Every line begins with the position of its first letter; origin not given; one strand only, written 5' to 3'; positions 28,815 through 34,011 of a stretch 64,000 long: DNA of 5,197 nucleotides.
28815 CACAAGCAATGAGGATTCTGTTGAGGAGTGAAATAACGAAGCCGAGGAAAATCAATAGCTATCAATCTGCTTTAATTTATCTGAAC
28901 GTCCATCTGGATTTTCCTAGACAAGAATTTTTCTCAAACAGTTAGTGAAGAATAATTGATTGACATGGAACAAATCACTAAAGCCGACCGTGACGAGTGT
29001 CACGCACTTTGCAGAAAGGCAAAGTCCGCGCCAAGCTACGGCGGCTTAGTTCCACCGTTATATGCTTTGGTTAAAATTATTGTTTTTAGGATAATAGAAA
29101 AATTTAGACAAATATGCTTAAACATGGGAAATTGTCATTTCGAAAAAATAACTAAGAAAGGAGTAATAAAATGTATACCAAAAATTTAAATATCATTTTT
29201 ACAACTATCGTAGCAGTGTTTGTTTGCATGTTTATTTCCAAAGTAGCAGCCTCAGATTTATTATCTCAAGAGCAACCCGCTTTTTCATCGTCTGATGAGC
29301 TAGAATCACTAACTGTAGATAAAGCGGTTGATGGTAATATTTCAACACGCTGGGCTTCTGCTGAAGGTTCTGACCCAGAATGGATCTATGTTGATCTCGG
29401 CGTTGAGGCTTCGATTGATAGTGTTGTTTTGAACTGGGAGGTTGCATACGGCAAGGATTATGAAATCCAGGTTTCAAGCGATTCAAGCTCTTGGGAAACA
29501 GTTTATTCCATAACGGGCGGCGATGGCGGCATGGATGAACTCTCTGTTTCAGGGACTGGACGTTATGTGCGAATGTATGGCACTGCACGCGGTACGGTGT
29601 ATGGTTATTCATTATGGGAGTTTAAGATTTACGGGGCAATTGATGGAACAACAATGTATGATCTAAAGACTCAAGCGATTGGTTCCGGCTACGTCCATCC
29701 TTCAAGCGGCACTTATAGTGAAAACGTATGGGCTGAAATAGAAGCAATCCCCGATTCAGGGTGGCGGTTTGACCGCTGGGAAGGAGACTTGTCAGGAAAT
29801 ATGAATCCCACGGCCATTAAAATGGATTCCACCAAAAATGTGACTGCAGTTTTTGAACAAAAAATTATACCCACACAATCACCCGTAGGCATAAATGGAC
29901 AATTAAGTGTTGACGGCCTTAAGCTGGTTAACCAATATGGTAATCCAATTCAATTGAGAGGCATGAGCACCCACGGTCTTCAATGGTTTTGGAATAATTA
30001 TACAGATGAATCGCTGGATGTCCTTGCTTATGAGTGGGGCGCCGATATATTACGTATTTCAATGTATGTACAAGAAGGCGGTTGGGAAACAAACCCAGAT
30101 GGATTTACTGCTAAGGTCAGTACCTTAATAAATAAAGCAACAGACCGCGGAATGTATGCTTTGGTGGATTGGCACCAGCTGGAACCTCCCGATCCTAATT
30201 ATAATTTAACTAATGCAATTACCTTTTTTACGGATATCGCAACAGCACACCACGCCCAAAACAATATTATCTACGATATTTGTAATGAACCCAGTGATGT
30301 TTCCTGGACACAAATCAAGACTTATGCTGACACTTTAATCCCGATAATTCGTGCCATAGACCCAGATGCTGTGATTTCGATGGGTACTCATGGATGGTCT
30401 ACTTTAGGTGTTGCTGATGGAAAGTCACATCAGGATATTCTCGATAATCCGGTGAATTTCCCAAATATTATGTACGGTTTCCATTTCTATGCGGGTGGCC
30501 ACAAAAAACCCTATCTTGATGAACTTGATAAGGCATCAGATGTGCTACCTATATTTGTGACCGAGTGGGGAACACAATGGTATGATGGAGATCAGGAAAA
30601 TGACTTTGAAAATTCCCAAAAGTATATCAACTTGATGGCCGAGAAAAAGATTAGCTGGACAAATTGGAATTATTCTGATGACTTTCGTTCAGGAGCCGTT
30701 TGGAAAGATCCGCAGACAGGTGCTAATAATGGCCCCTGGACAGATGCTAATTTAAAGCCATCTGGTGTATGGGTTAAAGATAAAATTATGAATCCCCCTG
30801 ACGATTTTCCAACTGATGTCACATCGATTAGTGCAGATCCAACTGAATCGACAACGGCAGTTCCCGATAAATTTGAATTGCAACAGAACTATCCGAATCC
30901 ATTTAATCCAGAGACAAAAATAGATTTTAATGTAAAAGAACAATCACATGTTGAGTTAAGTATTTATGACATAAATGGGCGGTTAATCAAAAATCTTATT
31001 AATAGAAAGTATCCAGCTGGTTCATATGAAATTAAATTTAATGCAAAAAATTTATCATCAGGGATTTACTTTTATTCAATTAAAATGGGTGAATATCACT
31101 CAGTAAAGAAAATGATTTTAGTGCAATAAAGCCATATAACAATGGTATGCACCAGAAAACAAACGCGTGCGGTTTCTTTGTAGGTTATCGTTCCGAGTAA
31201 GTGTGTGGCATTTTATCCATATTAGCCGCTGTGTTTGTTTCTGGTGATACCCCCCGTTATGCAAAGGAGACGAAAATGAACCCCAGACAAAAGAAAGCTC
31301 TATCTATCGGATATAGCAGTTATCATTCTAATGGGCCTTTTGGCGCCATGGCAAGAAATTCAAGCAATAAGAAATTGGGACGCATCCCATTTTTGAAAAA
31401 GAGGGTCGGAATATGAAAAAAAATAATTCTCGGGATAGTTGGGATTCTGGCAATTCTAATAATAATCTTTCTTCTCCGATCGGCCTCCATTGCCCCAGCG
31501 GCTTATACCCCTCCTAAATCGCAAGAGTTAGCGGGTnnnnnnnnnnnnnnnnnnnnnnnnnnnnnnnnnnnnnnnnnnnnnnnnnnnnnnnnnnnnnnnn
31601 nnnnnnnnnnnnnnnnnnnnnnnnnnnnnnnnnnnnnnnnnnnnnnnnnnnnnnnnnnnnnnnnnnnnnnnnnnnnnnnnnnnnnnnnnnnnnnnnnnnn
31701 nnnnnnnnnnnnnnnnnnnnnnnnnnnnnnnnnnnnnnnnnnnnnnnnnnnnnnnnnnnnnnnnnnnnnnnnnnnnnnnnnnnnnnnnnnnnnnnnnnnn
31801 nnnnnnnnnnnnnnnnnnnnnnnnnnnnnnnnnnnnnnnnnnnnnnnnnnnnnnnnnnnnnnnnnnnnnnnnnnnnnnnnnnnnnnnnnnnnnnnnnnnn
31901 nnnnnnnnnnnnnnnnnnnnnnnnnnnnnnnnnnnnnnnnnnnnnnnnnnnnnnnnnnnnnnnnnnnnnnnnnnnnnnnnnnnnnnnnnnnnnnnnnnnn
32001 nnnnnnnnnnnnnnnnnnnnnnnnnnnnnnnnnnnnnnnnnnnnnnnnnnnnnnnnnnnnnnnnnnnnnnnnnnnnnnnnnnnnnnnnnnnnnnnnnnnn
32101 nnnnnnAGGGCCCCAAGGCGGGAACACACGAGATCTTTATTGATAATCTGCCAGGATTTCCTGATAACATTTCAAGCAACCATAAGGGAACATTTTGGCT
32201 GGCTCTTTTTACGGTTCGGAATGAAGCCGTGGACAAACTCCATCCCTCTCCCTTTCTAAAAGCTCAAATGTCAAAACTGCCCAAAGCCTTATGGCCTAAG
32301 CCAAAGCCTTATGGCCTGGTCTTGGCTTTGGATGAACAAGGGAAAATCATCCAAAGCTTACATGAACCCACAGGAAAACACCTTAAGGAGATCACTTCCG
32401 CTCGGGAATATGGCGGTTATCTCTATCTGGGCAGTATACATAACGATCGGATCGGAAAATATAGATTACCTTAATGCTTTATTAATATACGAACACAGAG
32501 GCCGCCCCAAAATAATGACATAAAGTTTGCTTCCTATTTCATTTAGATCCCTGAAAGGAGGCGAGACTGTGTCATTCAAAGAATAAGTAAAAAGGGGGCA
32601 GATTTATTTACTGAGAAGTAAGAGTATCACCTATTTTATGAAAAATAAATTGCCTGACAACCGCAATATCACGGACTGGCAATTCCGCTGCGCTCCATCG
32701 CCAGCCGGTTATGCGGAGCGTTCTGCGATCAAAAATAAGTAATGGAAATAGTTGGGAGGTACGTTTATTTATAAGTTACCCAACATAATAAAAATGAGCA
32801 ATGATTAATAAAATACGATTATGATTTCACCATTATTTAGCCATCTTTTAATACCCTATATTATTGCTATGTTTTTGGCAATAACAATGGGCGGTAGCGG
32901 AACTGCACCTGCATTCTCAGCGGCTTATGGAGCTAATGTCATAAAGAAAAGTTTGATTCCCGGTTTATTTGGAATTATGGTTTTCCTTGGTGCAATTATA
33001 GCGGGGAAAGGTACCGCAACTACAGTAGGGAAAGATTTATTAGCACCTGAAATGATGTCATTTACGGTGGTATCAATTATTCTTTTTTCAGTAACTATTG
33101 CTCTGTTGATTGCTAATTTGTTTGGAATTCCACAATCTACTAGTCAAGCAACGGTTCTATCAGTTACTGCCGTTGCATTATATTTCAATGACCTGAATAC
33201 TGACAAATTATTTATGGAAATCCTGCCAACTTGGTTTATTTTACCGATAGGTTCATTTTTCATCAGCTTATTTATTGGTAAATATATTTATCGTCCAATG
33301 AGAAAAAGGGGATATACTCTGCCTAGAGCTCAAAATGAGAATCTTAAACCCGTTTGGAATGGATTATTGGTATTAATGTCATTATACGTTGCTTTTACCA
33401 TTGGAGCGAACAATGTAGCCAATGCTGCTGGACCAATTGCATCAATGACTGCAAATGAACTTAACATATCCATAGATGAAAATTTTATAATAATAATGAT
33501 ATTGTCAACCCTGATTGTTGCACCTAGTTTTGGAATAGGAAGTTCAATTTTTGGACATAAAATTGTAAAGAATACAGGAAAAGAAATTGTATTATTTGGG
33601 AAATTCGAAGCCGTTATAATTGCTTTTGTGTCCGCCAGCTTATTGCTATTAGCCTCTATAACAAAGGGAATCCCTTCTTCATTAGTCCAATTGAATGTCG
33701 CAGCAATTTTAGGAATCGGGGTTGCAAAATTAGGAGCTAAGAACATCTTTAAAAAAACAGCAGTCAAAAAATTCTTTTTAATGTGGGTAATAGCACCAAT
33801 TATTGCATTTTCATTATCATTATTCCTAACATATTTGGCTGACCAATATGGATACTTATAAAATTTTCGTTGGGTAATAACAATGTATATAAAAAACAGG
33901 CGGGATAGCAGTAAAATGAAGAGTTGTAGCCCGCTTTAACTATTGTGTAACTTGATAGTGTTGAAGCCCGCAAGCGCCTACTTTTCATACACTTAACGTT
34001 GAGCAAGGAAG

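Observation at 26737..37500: Fossil chromosomal integron (dead intI + attI junction + at least four attC-bounded cassettes) inside a Bacteroidota glycan-utilisation locus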

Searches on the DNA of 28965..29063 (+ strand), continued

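Call 84: search_with_rna_model(model_id=R2, sources=[L127, L128, L129, L130], filters=off, max_evalue=1, show_alignments=4)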
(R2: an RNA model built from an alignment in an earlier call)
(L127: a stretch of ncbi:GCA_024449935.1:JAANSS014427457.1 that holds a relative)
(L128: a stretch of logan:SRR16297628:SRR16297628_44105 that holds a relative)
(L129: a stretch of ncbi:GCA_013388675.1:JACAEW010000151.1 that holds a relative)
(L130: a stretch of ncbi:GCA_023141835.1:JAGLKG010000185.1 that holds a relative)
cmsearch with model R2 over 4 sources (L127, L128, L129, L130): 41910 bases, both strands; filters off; matches with E-value up to 1: 0.
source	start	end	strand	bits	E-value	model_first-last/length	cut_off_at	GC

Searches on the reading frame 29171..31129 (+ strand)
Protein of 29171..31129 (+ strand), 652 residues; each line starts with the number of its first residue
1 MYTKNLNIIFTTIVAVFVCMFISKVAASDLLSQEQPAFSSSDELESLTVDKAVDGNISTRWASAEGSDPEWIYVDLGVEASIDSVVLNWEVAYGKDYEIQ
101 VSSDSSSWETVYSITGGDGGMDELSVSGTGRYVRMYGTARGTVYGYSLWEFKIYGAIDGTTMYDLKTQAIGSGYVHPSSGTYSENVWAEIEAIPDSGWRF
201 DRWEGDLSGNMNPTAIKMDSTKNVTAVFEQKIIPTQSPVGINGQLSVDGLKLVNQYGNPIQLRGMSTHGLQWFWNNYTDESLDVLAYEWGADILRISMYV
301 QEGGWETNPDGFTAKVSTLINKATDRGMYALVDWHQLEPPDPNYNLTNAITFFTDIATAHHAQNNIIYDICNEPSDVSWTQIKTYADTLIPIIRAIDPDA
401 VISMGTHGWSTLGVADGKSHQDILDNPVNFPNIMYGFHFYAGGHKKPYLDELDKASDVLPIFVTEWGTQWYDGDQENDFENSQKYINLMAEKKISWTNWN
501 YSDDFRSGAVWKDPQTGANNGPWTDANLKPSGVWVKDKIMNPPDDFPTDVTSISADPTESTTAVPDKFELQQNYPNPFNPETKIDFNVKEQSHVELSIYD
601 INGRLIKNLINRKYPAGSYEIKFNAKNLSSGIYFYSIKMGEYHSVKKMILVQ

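Call 6: search_protein_families(library=ncbifam, proteins=[window:29171-31129:+], max_evalue=0.01)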
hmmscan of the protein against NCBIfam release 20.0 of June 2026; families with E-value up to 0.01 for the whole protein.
window:29171-31129:+ (652 aa): 4 families
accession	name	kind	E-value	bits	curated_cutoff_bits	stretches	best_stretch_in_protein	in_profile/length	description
NF038113.1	T9SSA_dep_M36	equivalog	2.9e-12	45.6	885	1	567-650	790-868/869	T9SS-dependent M36 family metallopeptidase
NF052323.1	T9SSA_dep_M6i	equivalog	2e-11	42.6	600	1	572-640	959-1027/1043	T9SS-dependent M6-like inactivated metalloprotease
TIGR04183.1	Por_Secre_tail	domain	2e-10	40.5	23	1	574-649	2-70/72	T9SS type A sorting domain-containing protein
NF033707.1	T9SS_sortase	equivalog_domain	6e-06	24.2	420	1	572-640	1000-1078/1095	type IX secretion system sortase PorU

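Call 7: search_protein_families(library=pfam, proteins=[window:29171-31129:+], max_evalue=0.01)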
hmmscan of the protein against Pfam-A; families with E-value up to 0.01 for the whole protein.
window:29171-31129:+ (652 aa): 6 families
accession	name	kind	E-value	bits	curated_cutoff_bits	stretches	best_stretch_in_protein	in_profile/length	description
PF00150.24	Cellulase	-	5.4e-49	167.6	23.5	1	253-503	1-270/272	Cellulase (glycosyl hydrolase family 5)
PF22633.2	F5_F8_type_C_2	-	4.5e-24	85.3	27.8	1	51-135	1-91/91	NedA-like, galactose-binding domain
PF00754.31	F5_F8_type_C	-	6.1e-22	78.5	28.2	1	40-150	5-125/127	F5/8 type C domain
PF18962.6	Por_Secre_tail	-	1.6e-13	51.2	27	1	574-649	2-74/75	Secretion system C-terminal sorting domain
PF18998.6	Flg_new_2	-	5.6e-12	45.9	23.6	1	163-231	1-72/73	Divergent InlB B-repeat domain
PF13585.12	CHU_C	-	0.0026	18.3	27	1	583-643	19-77/86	CHU_C Type IX secretion signal domain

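Call 58: find_homologous_proteins(query=window:29171-31129:+, max_evalue=1e-30)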
Query window:29171-31129:+ (652 aa): 4182 proteins with E <= 1e-30 among 8000 candidates; the best 120 are listed.
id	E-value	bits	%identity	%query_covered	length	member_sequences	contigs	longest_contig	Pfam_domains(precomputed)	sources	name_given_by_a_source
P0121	0.0e+0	1520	100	100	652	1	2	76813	PF00150.25,PF00754.32,PF22633.4,PF18962.8,PF18998.7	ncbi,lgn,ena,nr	ncbi:MAG: cellulase family glycosylhydrolase [Bacteroidales bacterium]|nr:cellulase family glycosylh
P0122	0.0e+0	1117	73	100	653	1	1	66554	PF00150.25,PF00754.32,PF22633.4,PF18962.8,PF18998.7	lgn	-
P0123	0.0e+0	1102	72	100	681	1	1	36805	PF00150.25,PF00754.32,PF22633.4,PF18962.8,PF18998.7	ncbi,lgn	-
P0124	0.0e+0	1077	70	99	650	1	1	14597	PF00150.25,PF00754.32,PF22633.4,PF18962.8,PF18998.7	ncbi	-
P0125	0.0e+0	1062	69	100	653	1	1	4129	PF00150.25,PF00754.32,PF22633.4,PF18962.8,PF18998.7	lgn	-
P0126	2.3e-234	798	62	53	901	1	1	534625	PF16655.13,PF25059.2,PF25788.3,PF24489.2,PF16656.12,PF00150.25,PF00754.32,PF22633.4,PF18962.8,PF13204.14,PF16391.12,PF00041.28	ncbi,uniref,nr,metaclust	ncbi:hypothetical protein ATO12_12685 [Aquimarina atlantica]|uniref:Endoglucanase n=1 Tax=Aquimarina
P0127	1.8e-231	788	63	53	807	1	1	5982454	PF00150.25,PF00754.32,PF22633.4,PF18962.8,PF00041.28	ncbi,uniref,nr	ncbi:endoglucanase [Aquimarina sp. MAR_2010_214]|uniref:cellulase family glycosylhydrolase n=1 Tax=A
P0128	1.9e-228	778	64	49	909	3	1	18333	PF00150.25,PF00754.32,PF25059.2,PF22633.4,PF24489.2,PF00041.28,PF16656.12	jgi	jgi:endoglucanase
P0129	2.0e-217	742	68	71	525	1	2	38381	PF00150.25,PF18962.8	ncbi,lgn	-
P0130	3.1e-206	705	55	48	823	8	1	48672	PF00150.25,PF00754.32,PF22633.4,PF18962.8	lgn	-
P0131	1.4e-205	703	61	54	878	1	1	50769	PF00150.25,PF19408.6,PF00754.32,PF22633.4,PF18962.8,PF00041.28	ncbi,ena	-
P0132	1.2e-204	700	66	48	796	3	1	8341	PF00150.25,PF00754.32,PF17957.8,PF22633.4,PF18962.8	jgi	-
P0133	3.7e-200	685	62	52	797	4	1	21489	PF00150.25,PF00754.32,PF17957.8,PF22633.4,PF18962.8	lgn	-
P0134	7.0e-198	677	65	48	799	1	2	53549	PF00150.25,PF00754.32,PF17957.8,PF22633.4,PF18962.8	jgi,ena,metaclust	metaclust:\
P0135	8.9e-198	677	58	48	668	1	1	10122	PF00150.25,PF00754.32,PF22633.4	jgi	jgi:endoglucanase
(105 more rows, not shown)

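Call 59: find_encoding_contigs(protein=P0122, flank=8000, max_places=2)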
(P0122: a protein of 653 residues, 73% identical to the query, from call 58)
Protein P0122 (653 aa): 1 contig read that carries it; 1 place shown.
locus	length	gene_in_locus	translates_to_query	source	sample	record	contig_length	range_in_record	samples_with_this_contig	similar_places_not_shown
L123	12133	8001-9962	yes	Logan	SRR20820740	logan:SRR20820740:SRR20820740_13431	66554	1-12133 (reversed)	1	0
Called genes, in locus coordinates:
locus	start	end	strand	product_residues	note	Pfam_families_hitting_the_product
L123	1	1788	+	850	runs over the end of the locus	PF00759:Glyco_hydro_9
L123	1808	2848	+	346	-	PF14315:DUF4380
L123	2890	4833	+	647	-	PF04015:DUF362, PF18962:Por_Secre_tail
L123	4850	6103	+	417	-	PF16401:DUF5009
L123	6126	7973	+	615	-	PF02927:CelD_N, PF00759:Glyco_hydro_9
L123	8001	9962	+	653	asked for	PF00754:F5_F8_type_C, PF22633:F5_F8_type_C_2, PF18998:Flg_new_2, PF00150:Cellulase, PF18962:Por_Secre_tail (weak)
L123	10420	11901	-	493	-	PF00805:Pentapeptide (weak), PF13576:Pentapeptide_3 (faint), PF13599:Pentapeptide_4 (weak), PF00805:Pentapeptide (weak), PF13599:Pentapeptide_4, PF00805:Pentapeptide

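Call 60: find_encoding_contigs(protein=P0123, flank=8000, max_places=2)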
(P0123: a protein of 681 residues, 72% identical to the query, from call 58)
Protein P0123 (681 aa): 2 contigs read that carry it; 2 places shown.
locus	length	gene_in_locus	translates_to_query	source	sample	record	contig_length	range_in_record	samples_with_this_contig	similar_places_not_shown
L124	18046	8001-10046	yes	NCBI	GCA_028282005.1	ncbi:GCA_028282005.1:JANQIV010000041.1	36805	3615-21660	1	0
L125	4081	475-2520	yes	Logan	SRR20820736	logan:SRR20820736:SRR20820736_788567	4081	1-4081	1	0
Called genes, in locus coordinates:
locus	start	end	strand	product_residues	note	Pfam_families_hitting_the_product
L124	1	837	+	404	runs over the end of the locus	PF00871:Acetate_kinase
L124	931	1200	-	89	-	PF04359:DUF493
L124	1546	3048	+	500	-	PF00931:NB-ARC (faint), PF00005:ABC_tran, PF02463:SMC_N (faint), PF13173:AAA_14 (faint), PF13401:AAA_22 (faint), PF13555:AAA_29 (faint), PF13304:AAA_21 (weak), PF00005:ABC_tran, +1 more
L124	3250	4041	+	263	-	PF00106:adh_short, PF13561:adh_short_C2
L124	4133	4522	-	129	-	PF03544:TonB_C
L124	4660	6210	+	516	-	PF28550:DUF8436, PF01494:FAD_binding_3 (faint), PF03486:HI0933_like (faint), PF07992:Pyr_redox_2 (weak), PF00890:FAD_binding_2 (faint), PF01134:GIDA (faint), PF01266:DAO (weak), PF21688:FAD-depend_C, +2 more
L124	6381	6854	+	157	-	PF08332:CaMKII_AD (weak), PF13474:SnoaL_3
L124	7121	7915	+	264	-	PF04055:Radical_SAM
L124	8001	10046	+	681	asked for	PF00754:F5_F8_type_C, PF22633:F5_F8_type_C_2, PF18998:Flg_new_2, PF00150:Cellulase, PF18962:Por_Secre_tail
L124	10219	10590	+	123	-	PF08818:DUF1801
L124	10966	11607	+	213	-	PF12867:DinB_2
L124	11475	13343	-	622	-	PF13181:TPR_8 (faint), PF13424:TPR_12, PF13424:TPR_12, PF00515:TPR_1 (weak), PF17874:TPR_MalT (weak), PF13424:TPR_12 (weak), PF00512:HisKA, PF02518:HATPase_c, +5 more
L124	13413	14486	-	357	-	PF02153:PDH_N, PF20463:PDH_C, PF01842:ACT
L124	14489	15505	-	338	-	PF18152:DAHP_snth_FXD, PF00793:DAHP_synth_1, PF03102:NeuB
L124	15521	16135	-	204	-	PF07920:DUF1684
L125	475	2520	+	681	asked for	PF00754:F5_F8_type_C, PF22633:F5_F8_type_C_2, PF18998:Flg_new_2, PF00150:Cellulase, PF18962:Por_Secre_tail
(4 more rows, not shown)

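Call 61: find_encoding_contigs(protein=P0124, flank=8000, max_places=2)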
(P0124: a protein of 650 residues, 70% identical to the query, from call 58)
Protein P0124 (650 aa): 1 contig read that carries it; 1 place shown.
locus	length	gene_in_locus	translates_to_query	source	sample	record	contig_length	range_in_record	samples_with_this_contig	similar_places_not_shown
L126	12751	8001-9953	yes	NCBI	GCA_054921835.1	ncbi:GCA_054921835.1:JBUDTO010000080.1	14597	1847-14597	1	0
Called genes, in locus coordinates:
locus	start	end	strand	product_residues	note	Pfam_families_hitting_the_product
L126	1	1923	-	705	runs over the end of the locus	PF01074:Glyco_hydro_38N (weak), PF03065:Glyco_hydro_57, PF09094:AmyA-A_glucT_m, PF09095:AmyA-gluTrfs_C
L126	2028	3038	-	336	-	PF00044:Gp_dh_N, PF02800:Gp_dh_C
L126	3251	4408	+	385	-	PF00924:MS_channel_2nd, PF21082:MS_channel_3rd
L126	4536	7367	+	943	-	PF00112:Peptidase_C1, PF13860:FlgD_ig (faint), PF20773:InhA-like_MAM, PF18962:Por_Secre_tail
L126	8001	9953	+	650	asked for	PF00754:F5_F8_type_C, PF22633:F5_F8_type_C_2, PF18998:Flg_new_2, PF00150:Cellulase, PF18962:Por_Secre_tail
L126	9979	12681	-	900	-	PF22544:HYDIN_VesB_CFA65-like_Ig, PF25275:Golvesin_C, PF18962:Por_Secre_tail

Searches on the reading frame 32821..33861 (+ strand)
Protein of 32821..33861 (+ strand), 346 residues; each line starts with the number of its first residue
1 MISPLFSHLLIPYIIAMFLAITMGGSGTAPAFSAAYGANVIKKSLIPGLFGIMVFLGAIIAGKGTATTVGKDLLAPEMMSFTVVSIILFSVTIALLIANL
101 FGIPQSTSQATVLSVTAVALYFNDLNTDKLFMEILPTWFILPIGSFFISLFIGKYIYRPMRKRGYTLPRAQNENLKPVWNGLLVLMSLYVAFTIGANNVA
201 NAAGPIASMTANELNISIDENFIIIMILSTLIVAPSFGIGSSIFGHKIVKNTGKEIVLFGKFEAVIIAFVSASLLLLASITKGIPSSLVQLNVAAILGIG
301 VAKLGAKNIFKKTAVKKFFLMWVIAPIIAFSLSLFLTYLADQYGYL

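Call 6: search_protein_families(library=ncbifam, proteins=[window:32821-33861:+], max_evalue=0.01)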
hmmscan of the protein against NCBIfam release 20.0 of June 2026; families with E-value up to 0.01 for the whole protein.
window:32821-33861:+ (346 aa): 1 family
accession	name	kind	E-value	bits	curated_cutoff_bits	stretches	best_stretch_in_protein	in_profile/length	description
NF053884.1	SulfPermCysPBac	equivalog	6e-59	199.7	400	1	11-339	4-314/354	sulfate permease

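Call 7: search_protein_families(library=pfam, proteins=[window:32821-33861:+], max_evalue=0.01)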
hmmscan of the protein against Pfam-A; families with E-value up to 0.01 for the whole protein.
window:32821-33861:+ (346 aa): 1 family
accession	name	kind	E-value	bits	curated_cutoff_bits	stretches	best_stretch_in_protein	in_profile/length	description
PF01384.25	PHO4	-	3.6e-43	148.3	33.7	1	23-333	1-350/350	Phosphate transporter family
